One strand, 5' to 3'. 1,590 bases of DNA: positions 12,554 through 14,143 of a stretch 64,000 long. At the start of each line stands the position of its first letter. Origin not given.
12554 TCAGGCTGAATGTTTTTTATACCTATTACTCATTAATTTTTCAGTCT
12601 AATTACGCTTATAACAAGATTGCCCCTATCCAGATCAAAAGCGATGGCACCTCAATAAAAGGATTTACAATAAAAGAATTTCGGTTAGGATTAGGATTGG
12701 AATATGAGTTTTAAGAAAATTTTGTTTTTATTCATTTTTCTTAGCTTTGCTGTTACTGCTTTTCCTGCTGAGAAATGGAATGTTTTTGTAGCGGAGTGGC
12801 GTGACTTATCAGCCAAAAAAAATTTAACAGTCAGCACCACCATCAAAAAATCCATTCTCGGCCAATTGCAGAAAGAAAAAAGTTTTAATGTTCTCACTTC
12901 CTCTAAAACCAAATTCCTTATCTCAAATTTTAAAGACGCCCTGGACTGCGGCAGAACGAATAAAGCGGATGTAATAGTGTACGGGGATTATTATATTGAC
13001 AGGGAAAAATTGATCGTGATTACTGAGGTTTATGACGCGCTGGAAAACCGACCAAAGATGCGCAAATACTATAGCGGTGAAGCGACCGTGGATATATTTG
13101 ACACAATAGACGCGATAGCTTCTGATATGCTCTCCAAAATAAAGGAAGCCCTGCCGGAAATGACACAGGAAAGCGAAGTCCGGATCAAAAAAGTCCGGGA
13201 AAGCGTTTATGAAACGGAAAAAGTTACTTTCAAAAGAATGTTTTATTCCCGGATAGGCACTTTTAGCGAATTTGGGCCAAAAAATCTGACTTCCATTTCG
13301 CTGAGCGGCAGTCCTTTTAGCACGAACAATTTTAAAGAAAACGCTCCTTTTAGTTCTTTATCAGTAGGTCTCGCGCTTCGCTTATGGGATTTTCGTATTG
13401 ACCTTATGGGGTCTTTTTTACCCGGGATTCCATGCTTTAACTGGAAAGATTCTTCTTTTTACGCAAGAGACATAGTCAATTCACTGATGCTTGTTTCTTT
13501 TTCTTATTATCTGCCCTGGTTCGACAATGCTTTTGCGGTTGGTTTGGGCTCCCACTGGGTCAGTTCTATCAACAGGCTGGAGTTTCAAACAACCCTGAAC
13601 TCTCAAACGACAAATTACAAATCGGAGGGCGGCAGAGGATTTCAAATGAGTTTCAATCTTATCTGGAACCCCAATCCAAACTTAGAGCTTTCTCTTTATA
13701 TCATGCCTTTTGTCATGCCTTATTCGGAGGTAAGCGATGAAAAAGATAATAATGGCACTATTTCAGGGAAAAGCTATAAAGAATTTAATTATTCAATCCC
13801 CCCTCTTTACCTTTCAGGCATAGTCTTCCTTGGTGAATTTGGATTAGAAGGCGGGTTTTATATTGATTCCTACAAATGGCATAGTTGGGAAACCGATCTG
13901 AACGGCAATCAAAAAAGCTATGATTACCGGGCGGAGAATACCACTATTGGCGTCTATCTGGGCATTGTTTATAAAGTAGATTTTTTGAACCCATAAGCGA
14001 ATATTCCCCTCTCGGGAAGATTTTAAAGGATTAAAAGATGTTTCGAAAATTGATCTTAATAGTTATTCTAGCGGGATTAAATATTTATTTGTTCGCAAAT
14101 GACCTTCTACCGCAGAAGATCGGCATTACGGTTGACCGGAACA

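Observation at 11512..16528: Tandemly duplicated, translationally coupled two-gene module of predicted outer-membrane beta-barrel proteins (A1-B1 / A2-B2) from families I do not recognise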

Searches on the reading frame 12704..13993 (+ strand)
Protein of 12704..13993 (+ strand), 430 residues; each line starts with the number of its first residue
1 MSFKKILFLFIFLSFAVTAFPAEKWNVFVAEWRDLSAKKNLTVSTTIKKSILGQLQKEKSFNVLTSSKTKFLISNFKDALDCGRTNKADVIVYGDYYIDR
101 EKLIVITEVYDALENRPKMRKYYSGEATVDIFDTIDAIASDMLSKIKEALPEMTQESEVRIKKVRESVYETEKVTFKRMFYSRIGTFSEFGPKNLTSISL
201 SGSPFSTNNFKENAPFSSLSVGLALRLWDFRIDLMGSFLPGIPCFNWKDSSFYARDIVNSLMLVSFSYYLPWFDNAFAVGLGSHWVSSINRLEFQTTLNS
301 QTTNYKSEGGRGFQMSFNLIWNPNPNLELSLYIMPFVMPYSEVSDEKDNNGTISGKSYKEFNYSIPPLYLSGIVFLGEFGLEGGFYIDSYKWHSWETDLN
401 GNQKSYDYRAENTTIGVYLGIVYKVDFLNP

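Call 6: search_protein_families(library=pfam, proteins=[window:12704-13993:+], max_evalue=1)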
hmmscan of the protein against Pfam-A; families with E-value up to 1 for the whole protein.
window:12704-13993:+ (430 aa): 0 families

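Call 7: search_protein_families(library=ncbifam, proteins=[window:12704-13993:+], max_evalue=1)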
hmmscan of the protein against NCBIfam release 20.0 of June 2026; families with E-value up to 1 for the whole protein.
window:12704-13993:+ (430 aa): 0 families

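Call 8: find_homologous_proteins(query=window:12704-13993:+)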
Query window:12704-13993:+ (430 aa): 15 proteins with E <= 0.001 among 4853 candidates.
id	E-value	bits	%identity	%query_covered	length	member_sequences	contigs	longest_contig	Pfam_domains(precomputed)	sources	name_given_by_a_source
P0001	1.7e-287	971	100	100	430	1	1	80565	-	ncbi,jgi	jgi:TolB-like protein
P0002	5.9e-108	380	40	100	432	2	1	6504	-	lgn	-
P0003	2.1e-106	375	45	100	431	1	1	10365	-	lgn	-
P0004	1.2e-102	362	42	100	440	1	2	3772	-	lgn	-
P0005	1.0e-101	359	44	98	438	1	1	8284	-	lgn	-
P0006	2.3e-94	335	41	96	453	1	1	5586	-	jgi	jgi:hypothetical protein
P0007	2.0e-89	319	52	66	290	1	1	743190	-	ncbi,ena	-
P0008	8.4e-88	313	40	100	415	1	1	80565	-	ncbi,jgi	jgi:hypothetical protein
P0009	1.7e-85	306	39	96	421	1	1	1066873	-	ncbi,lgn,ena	-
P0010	4.6e-85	304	41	95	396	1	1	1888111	-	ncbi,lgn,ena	-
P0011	2.3e-81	292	38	99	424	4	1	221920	-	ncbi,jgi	-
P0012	5.7e-72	261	38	99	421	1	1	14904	-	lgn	-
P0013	1.2e-68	250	38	100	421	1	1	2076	-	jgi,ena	-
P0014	3.2e-67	246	35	99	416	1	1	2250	-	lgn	-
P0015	5.6e-45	172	40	55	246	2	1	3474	-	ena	-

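Call 10: find_encoding_contigs(protein=P0001, flank=10000, max_places=3)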
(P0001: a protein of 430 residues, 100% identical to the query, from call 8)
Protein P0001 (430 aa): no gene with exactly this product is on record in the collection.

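Call 11: find_encoding_contigs(protein=P0009, flank=8000, max_places=3)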
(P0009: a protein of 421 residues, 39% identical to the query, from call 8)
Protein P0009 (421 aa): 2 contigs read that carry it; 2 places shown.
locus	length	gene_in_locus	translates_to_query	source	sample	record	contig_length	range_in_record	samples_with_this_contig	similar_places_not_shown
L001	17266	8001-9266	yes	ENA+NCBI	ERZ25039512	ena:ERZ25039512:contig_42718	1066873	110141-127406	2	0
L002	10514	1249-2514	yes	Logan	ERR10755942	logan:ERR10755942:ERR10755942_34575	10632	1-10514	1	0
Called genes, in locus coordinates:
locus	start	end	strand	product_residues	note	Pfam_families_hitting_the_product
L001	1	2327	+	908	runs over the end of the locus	-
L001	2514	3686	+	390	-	PF00574:CLP_protease (weak), PF01972:SDH_protease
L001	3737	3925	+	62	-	-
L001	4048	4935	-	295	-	PF02899:Phage_int_SAM_1, PF13495:Phage_int_SAM_4 (weak), PF00589:Phage_integrase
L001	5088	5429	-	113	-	PF02416:TatA_B_E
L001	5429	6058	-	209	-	PF00902:TatC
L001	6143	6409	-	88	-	PF02416:TatA_B_E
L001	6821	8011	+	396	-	-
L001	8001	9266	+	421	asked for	-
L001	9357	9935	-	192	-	PF14512:TM1586_NiRdase (faint), PF00881:Nitroreductase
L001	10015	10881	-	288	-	PF00165:HTH_AraC (weak), PF12833:HTH_18, PF00165:HTH_AraC (weak), PF06445:GyrI-like, PF14526:Cass2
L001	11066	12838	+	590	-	PF26626:DUF8201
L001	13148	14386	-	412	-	PF07676:PD40 (faint)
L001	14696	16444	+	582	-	PF00012:HSP70, PF06723:MreB_Mbl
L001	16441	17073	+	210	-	PF00226:DnaJ, PF13646:HEAT_2 (faint)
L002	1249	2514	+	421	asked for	-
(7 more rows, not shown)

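Call 12: find_encoding_contigs(protein=P0010, flank=8000, max_places=3)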
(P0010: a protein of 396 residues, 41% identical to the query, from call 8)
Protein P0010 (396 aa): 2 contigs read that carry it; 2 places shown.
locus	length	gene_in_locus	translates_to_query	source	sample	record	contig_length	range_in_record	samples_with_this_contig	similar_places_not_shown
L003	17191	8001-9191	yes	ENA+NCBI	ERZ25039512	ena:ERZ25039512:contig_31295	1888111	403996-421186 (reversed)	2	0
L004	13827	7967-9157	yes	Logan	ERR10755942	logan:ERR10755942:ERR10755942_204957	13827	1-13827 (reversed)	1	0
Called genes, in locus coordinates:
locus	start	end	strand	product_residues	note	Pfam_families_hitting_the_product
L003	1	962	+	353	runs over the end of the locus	PF02154:FliM, PF01052:FliMN_C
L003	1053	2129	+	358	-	PF28396:SepQ_C, PF01052:FliMN_C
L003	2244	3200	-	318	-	PF01408:GFO_IDH_MocA, PF22725:GFO_IDH_MocA_C3, PF02894:GFO_IDH_MocA_C (weak)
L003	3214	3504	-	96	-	PF00583:Acetyltransf_1 (weak), PF14542:Acetyltransf_CG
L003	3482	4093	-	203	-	PF09335:VTT_dom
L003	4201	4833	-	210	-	PF00226:DnaJ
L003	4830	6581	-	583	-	PF00012:HSP70, PF06723:MreB_Mbl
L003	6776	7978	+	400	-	-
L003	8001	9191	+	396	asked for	-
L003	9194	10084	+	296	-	PF02899:Phage_int_SAM_1, PF13495:Phage_int_SAM_4 (faint), PF00589:Phage_integrase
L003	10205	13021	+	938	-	PF04851:ResIII, PF00176:SNF2-rel_dom, PF00270:DEAD (weak), PF00271:Helicase_C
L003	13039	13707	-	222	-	PF00730:HhH-GPD, PF00633:HHH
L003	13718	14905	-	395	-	PF13487:HD_5, PF01966:HD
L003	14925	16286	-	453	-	PF00072:Response_reg, PF04705:TSNR_N (faint), PF00158:Sigma54_activat, PF14532:Sigma54_activ_2, PF07728:AAA_5 (weak), PF25601:AAA_lid_14, PF02954:HTH_8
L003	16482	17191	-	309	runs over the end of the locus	PF01522:Polysacc_deac_1 (weak)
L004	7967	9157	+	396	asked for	-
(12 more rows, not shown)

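Call 13: find_encoding_contigs(protein=P0007, flank=8000, max_places=3)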
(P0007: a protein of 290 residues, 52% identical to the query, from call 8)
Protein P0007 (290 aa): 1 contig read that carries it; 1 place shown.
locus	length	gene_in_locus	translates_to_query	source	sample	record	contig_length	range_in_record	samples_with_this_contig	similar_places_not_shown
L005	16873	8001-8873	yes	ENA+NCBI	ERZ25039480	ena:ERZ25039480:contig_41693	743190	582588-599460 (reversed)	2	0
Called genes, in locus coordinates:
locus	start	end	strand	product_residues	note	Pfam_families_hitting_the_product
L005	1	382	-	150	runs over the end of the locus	-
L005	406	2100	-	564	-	PF13625:Helicase_C_3, PF00176:SNF2-rel_dom (weak), PF04851:ResIII, PF16203:ERCC3_RAD25_C, PF00271:Helicase_C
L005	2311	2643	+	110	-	-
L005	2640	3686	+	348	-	PF00365:PFK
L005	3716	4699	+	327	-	PF00248:Aldo_ket_red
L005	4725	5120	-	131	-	-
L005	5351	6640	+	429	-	PF03330:DPBB_1, PF05036:SPOR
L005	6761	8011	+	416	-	-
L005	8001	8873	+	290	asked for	-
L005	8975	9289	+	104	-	-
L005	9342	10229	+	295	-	PF02899:Phage_int_SAM_1, PF13495:Phage_int_SAM_4 (faint), PF00589:Phage_integrase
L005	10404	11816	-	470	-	PF05598:DUF772, PF13751:DDE_Tnp_1_6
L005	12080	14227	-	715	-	PF02897:Peptidase_S9_N, PF00326:Peptidase_S9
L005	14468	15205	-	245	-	PF21537:DUF1980_C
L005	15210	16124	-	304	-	PF03773:ArsP_1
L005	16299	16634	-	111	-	PF02630:SCO1-SenC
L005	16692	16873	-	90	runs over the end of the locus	-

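Call 15: find_related_loci(query=A1, collection=genome_contigs, flank=8000)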
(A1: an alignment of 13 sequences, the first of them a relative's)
Query A1 (430 aa) in genome_contigs; peptide patterns used: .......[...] (x = any residue, [..] = any of these).
74 stretches matched a pattern; 9 encode a relative of the query (tblastn E <= 1e-3); 9 distinct loci.
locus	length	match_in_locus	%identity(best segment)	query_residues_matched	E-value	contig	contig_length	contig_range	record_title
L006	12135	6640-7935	40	1-429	4e-113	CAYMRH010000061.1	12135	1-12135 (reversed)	MAG TPA_asm: uncultured Brevinematales bacterium isolate binchicken_co66_271 genome assembly, contig: NODE_7960_length_1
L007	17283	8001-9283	52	1-429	3e-102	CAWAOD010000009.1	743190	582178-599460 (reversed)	MAG: uncultured Spirochaetota bacterium isolate MFD01476.bin.3.353 genome assembly, contig: contig_41693, whole genome s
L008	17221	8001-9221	40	1-428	1e-92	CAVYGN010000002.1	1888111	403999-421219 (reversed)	MAG: uncultured Spirochaetota bacterium isolate MFD03726.bin.1.3 genome assembly, contig: contig_31295, whole genome sho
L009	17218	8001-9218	39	16-428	3e-90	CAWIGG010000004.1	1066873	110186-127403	MAG: uncultured Spirochaetota bacterium isolate MFD03726.bin.1.50 genome assembly, contig: contig_42718, whole genome sh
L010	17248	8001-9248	32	1-427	2e-67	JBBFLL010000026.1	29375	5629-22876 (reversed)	MAG: Brevinematales bacterium isolate Uz-U4-24 NODE_26_length_29375_cov_7.442044, whole genome shotgun sequence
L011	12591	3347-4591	35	1-427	1e-64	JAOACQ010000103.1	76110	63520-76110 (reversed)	MAG: Brevinematales bacterium isolate SKW211 k141_570742, whole genome shotgun sequence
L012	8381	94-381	34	88-185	1e-13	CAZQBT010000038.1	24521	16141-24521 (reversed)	MAG TPA_asm: uncultured Brevinematales bacterium isolate SRP241341_co1_258 genome assembly, contig: NODE_2358_length_245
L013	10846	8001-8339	29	52-159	1e-7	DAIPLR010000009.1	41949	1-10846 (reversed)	MAG TPA_asm: Spirochaetales bacterium isolate CTOTU29483 NODE_625_length_41949_cov_9.128682, whole genome shotgun sequen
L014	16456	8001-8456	26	10-143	3e-5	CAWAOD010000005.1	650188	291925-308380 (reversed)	MAG: uncultured Spirochaetota bacterium isolate MFD01476.bin.3.353 genome assembly, contig: contig_22542, whole genome s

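Call 22: predict_structure(alignment_id=A1)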
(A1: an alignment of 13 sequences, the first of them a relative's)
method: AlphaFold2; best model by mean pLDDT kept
length: 430 residues; sequences in the alignment: 13
mean_pLDDT: 78.4   pTM: 0.53
mean pLDDT of the five models: 78.4, 77.4, 76.0, 75.8, 75.0
residues with pLDDT >= 90: 66; 70-90: 266; 50-70: 77; < 50: 21
segments of 3 or more residues with pLDDT < 50: 16-21, 171-176, 297-300
pLDDT, mean of each block of 10 residues (from residue 1): 62 55 78 82 84 86 71 75 79 87 86 82 79 85 84 73 68 55 89 84 70 80 87 79 62 55 88 84 70 51 64 79 91 82 87 89 88 93 92 89 86 89 74
secondary structure, 60 per line:
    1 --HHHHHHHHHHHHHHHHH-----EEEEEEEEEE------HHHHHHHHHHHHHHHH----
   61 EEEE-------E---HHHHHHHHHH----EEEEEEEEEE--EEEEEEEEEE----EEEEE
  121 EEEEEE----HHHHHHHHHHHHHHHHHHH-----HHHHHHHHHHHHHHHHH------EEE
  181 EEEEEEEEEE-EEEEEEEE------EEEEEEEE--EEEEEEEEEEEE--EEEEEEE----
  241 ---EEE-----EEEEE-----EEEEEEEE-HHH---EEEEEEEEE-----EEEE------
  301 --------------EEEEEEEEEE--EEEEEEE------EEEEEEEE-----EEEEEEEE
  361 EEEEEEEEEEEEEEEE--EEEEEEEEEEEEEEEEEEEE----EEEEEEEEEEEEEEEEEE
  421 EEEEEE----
elements in order: H3-19 E25-34 H41-56 E61-64 H76-85 E90-99 E102-111 E116-126 H131-149 H155-171 E178-190 E192-199 E206-213 E216-227 E230-236 E244-246 E252-256 E262-269 E277-285 E291-294 E315-324 E327-333 E340-347 E353-376 E379-398 E403-426

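Call 31: search_solved_structures(query=A1, max_evalue=10, show_alignments=2)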
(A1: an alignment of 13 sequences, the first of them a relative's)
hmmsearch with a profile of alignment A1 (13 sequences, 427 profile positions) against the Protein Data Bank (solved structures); distinct sequences matched with E-value up to 10: 5.
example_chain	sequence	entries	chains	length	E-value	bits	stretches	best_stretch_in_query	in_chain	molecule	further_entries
4rn7_A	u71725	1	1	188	0.25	13.2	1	35-92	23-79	N-acetylmuramoyl-L-alanine amidase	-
5td8_C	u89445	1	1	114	0.32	12.9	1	140-203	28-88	Kinetochore protein SPC24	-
6fsw_A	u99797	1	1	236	0.47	12.3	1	124-162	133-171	Ribosome maturation protein SDO1-like protein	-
1t95_A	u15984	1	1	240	0.48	12.3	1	124-162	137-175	Hypothetical protein AF0491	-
1p9q_C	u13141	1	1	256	0.53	12.2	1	124-162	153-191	Hypothetical protein AF0491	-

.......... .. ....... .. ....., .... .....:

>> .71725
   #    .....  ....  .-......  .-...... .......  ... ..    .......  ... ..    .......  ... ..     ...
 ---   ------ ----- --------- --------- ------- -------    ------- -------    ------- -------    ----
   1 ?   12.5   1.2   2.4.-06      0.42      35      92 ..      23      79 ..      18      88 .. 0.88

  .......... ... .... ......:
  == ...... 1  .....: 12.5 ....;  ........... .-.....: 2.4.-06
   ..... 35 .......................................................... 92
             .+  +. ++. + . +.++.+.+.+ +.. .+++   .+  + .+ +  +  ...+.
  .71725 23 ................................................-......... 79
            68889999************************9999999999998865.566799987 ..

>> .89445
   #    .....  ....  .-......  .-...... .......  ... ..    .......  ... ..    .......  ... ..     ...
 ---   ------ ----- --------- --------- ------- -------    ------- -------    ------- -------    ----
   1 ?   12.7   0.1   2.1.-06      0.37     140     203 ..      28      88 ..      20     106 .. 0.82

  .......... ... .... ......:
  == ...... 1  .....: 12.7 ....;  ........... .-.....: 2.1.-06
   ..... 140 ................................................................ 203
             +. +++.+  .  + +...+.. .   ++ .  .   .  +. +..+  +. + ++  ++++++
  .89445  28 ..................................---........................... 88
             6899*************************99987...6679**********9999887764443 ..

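Call 40: search_protein_representatives(alignment_id=A1)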
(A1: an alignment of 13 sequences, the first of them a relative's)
Query: 13 sequences, 427 profile positions. Proteins with E-value up to 0.001 (for the whole library): 269; up to 1e-10: 63; up to 1e-30: 36. The best 150 are listed.
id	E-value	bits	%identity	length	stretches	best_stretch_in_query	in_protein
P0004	2.2e-182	623.0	-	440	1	1-427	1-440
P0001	8.9e-182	621.0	-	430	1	1-426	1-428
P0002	9.3e-176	601.2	-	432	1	1-426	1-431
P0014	2.7e-163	560.1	-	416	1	1-427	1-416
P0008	3.1e-163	559.9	-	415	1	1-427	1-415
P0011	1.2e-156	538.2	-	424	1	1-426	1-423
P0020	9.6e-141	485.8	-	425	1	1-427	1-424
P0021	1.5e-134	465.4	-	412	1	3-426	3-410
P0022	4.1e-130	450.8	-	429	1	1-426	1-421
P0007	5.5e-114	397.6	-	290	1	1-283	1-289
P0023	6.0e-113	394.2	-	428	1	1-426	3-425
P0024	1.3e-111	389.9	-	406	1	5-426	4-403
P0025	6.1e-109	381.0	-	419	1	1-426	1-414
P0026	4.8e-107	374.8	-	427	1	4-426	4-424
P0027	3.9e-98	345.4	-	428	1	6-426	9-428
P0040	6.8e-45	170.0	-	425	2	1-244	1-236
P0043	9.3e-40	153.1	-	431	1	6-421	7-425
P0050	2.8e-24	102.1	-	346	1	20-189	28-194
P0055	8.2e-19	84.1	-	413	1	19-425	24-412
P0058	8.1e-14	67.6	-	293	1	4-141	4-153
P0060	1.7e-13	66.5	-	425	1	4-142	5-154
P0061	2.0e-13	66.3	-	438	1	8-143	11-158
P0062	6.4e-13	64.6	-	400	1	6-155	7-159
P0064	3.5e-12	62.2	-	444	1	7-143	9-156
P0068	7.6e-12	61.1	-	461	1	3-145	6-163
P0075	1.9e-10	56.5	-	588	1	17-162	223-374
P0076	3.0e-10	55.9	-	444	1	1-142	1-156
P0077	4.4e-10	55.3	-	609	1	21-176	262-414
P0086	2.7e-09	52.7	-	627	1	28-172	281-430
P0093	9.6e-09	50.9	-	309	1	7-143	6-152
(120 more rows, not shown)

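Call 41: search_protein_families(library=pfam, proteins=[P0040, P0043, P0050, P0055, P0058, P0060, P0062, P0075, P0077, P0086], max_evalue=0.01)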
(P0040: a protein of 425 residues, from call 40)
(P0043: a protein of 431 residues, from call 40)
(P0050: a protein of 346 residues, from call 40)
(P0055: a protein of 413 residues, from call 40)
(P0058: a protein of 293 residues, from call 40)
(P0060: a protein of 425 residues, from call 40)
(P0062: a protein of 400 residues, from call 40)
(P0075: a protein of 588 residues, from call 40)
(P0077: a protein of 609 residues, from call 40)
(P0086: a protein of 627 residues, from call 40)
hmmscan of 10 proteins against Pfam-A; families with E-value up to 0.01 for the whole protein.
P0040 (425 aa): 0 families

P0043 (431 aa): 0 families

P0050 (346 aa): 0 families

P0055 (413 aa): 0 families

P0058 (293 aa): 0 families

P0060 (425 aa): 0 families

P0062 (400 aa): 0 families

P0075 (588 aa): 1 family
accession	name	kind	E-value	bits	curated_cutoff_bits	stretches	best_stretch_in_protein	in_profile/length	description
PF08308.17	PEGA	-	1.5e-14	54.1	20.8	1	147-204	2-60/71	PEGA domain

P0077 (609 aa): 1 family
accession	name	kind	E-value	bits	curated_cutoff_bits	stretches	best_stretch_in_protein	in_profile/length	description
PF08308.17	PEGA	-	7.9e-14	51.8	20.8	1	188-246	6-65/71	PEGA domain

P0086 (627 aa): 1 family
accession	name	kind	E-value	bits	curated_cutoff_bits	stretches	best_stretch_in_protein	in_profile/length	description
PF08308.17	PEGA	-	1.3e-15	57.5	20.8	1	182-245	2-66/71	PEGA domain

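Call 45: find_encoding_contigs(protein=P0011, flank=10000, max_places=3)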
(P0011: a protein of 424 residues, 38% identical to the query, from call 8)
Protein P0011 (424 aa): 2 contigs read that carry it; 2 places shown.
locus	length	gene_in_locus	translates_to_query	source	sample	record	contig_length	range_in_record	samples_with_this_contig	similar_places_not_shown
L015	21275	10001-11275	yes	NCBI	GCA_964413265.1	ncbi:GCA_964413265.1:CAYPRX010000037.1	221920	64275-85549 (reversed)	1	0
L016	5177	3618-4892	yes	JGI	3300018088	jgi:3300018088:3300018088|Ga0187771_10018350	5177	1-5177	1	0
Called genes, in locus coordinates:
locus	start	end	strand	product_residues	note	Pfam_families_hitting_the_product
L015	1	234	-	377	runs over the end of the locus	PF13579:Glyco_trans_4_4 (faint), PF00534:Glycos_transf_1 (weak)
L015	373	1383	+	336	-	PF02873:MurB_C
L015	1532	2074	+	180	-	PF03748:FliL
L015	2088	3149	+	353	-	PF02154:FliM, PF01052:FliMN_C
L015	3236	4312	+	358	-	PF28396:SepQ_C, PF01052:FliMN_C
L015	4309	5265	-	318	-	PF01408:GFO_IDH_MocA, PF22725:GFO_IDH_MocA_C3, PF02894:GFO_IDH_MocA_C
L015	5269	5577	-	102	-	PF00583:Acetyltransf_1 (weak), PF14542:Acetyltransf_CG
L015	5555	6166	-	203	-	PF09335:VTT_dom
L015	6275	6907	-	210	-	PF00226:DnaJ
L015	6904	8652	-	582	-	PF00012:HSP70, PF06723:MreB_Mbl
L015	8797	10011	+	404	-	-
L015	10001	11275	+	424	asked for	-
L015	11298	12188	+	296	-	PF02899:Phage_int_SAM_1, PF13495:Phage_int_SAM_4 (faint), PF00589:Phage_integrase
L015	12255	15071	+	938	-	PF04851:ResIII, PF00176:SNF2-rel_dom, PF00270:DEAD (weak), PF00271:Helicase_C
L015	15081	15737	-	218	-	PF00730:HhH-GPD, PF00633:HHH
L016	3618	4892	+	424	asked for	-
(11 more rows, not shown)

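Call 55: search_protein_families(library=pfam, proteins=[L006:4091-5263:+, L006:2656-4029:+, L006:566-1756:+, L010:6051-6503:-, L010:5576-6067:-, L011:867-2024:-, L011:153-869:+, L010:10150-10896:-, L010:10902-11426:-, L010:11441-12751:-], max_evalue=0.001)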
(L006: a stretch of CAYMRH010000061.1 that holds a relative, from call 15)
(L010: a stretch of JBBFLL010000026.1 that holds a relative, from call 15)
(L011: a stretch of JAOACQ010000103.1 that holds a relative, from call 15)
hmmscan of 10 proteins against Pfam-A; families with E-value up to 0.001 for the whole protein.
L006:4091-5263:+ (391 aa): 2 families
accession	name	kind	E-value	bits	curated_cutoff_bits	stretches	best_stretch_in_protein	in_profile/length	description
PF05036.18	SPOR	-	1.1e-19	71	21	1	315-387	3-75/76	SPOR domain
PF03330.24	DPBB_1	-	5.6e-18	65.4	28.8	1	40-114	9-79/83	Lytic transglycolase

L006:2656-4029:+ (458 aa): 2 families
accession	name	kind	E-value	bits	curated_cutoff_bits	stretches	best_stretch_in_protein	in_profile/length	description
PF00365.25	PFK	-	8.1e-62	209.5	30.9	1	97-403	3-276/277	Phosphofructokinase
PF00781.29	DAGK_cat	-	1.4e-05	25.1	23.6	1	163-254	33-118/125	Diacylglycerol kinase catalytic domain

L006:566-1756:+ (397 aa): 3 families
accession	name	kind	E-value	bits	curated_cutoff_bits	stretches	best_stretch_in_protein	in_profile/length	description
PF00990.26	GGDEF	-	1.8e-43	148.5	23.8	1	227-386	1-161/161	Diguanylate cyclase, GGDEF domain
PF13185.12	GAF_2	-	3.1e-11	44.1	28.6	1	74-219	12-136/136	GAF domain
PF01590.32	GAF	-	1.2e-07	32.7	22.4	1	124-216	43-131/133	GAF domain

L010:6051-6503:- (151 aa): 3 families
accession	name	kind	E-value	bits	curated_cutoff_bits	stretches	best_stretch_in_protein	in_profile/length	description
PF00011.27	HSP20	-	3.4e-27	95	20.8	1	50-149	2-100/102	Hsp20/alpha crystallin family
PF17886.7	ArsA_HSP20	-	1.9e-08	34.2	22.5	1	54-134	1-62/63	HSP20-like domain found in ArsA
PF04969.22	CS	-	0.00016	23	21.3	0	46-98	1-56/78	CS domain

L010:5576-6067:- (164 aa): 1 family
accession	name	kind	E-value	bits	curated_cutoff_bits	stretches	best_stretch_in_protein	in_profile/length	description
PF00011.27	HSP20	-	1.9e-17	63.6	20.8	1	64-161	2-101/102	Hsp20/alpha crystallin family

L011:867-2024:- (386 aa): 1 family
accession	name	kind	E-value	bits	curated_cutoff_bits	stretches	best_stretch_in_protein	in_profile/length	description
PF01522.26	Polysacc_deac_1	-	2e-10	41.2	23.1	1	225-305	48-122/124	Polysaccharide deacetylase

L011:153-869:+ (239 aa): 2 families
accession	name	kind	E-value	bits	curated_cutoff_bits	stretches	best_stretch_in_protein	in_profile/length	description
PF00990.26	GGDEF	-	4.4e-38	131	23.8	1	77-233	1-161/161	Diguanylate cyclase, GGDEF domain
PF22335.1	Cas10-Cmr2_palm2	-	0.00014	22.5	27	1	135-235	35-133/133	Cas10/Cmr2, second palm domain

L010:10150-10896:- (249 aa): 1 family
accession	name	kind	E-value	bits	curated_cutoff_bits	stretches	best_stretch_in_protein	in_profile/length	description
PF02578.20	Cu-oxidase_4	-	4.3e-50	170.8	22.9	1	37-245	15-237/238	Multi-copper polyphenol oxidoreductase laccase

L010:10902-11426:- (175 aa): 2 families
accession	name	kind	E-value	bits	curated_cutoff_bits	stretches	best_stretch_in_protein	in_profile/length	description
PF09922.15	LiaF-like_C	-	4.7e-05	23.7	29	1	80-150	17-87/114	Cell wall-active antibiotics response LiaF, C-terminal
PF22570.1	LiaF-TM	-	0.00071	20.8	27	1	8-54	49-95/98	LiaF transmembrane domain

L010:11441-12751:- (437 aa): 1 family
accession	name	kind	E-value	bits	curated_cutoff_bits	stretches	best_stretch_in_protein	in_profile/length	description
PF00072.30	Response_reg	-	1e-13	51.9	30.2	1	4-114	1-110/111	Response regulator receiver domain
